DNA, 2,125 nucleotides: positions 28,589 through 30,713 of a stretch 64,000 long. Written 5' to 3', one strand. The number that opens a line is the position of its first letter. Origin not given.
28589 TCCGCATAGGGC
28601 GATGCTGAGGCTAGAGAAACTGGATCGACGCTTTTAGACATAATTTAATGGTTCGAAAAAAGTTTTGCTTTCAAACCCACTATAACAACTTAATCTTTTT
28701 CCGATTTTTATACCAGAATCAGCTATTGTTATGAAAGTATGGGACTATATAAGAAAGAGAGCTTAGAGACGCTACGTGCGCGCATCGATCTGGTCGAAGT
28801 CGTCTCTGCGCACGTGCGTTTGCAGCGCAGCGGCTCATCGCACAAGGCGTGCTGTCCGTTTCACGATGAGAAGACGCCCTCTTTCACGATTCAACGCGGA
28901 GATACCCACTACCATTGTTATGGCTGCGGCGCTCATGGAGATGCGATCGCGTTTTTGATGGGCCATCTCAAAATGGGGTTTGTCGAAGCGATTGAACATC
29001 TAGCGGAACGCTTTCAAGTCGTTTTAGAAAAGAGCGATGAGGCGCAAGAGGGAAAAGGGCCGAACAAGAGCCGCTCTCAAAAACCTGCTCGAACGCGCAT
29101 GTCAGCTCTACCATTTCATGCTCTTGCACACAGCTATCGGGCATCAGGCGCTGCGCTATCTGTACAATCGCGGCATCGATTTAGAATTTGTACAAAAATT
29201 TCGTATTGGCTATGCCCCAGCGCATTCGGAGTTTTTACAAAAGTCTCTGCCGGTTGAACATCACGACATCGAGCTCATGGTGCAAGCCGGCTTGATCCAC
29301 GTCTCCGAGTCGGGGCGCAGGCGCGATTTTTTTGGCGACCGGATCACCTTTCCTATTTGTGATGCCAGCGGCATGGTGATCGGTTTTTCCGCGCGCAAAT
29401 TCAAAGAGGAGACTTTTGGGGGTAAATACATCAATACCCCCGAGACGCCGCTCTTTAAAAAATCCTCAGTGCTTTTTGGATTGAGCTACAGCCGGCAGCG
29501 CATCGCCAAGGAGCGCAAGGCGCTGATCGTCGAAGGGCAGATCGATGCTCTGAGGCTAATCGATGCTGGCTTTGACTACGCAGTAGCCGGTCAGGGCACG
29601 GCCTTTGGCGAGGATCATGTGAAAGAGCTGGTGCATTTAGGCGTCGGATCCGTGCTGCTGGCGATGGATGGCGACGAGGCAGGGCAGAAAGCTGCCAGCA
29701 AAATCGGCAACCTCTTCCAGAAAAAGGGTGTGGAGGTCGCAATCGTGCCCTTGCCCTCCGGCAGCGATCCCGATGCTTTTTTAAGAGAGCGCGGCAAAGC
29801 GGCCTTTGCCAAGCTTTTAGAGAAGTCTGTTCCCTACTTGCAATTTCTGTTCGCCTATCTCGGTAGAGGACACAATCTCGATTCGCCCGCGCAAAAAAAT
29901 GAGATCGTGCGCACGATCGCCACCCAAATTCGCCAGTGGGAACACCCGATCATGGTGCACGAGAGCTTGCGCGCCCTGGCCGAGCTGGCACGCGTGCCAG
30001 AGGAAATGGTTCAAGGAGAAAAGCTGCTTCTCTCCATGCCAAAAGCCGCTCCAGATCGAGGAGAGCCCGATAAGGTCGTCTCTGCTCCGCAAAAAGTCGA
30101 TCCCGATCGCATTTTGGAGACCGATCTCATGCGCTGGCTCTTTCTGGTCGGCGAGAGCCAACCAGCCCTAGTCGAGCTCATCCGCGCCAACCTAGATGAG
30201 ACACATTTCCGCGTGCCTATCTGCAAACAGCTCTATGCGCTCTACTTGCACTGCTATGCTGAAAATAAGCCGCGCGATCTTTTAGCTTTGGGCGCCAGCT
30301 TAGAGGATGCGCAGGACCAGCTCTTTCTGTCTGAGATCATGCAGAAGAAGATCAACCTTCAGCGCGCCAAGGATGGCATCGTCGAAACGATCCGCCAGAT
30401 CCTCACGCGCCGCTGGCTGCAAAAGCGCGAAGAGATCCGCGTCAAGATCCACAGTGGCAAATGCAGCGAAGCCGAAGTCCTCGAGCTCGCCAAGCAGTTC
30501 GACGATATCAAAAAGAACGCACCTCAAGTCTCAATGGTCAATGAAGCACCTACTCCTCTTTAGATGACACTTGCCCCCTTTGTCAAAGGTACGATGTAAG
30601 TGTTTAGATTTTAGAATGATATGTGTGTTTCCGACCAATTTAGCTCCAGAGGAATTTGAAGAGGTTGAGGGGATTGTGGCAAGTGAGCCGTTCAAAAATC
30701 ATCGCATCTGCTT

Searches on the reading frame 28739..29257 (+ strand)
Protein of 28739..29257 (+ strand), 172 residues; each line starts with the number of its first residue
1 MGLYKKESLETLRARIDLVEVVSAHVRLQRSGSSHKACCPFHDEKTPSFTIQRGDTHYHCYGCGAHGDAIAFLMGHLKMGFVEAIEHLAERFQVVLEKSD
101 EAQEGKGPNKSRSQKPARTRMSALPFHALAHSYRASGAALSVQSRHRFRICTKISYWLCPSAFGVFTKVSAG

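Call 81: search_protein_families(library=ncbifam, proteins=[window:28739-29257:+], max_evalue=0.00001)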
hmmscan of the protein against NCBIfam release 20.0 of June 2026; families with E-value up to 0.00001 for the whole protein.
window:28739-29257:+ (172 aa): 1 family
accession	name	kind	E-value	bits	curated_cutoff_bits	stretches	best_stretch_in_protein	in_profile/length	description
TIGR01391.1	dnaG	equivalog_domain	5e-38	131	283.6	1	5-114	3-110/414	DNA primase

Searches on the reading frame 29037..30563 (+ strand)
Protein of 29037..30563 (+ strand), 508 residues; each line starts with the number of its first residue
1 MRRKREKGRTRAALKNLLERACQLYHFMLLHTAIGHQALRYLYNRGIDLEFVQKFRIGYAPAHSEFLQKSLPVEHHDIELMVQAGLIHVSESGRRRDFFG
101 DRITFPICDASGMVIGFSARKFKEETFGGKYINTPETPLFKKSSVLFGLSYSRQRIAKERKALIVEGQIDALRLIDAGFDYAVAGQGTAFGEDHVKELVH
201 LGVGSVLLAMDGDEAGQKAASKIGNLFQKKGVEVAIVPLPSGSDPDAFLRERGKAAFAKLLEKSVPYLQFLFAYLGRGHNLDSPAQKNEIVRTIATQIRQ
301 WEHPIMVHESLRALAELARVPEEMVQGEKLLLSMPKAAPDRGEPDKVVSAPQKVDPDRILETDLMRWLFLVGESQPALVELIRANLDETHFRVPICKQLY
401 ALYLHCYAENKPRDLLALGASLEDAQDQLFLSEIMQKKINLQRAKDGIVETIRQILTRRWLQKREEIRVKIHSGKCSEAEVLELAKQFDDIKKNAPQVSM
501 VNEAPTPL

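Call 34: search_protein_families(library=ncbifam, proteins=[window:29037-30563:+], max_evalue=1e-20)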
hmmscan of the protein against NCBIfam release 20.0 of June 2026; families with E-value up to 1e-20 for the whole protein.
window:29037-30563:+ (508 aa): 1 family
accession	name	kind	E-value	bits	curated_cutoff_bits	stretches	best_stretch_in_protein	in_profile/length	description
TIGR01391.1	dnaG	equivalog_domain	4.8e-81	272.7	283.6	1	5-316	103-412/414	DNA primase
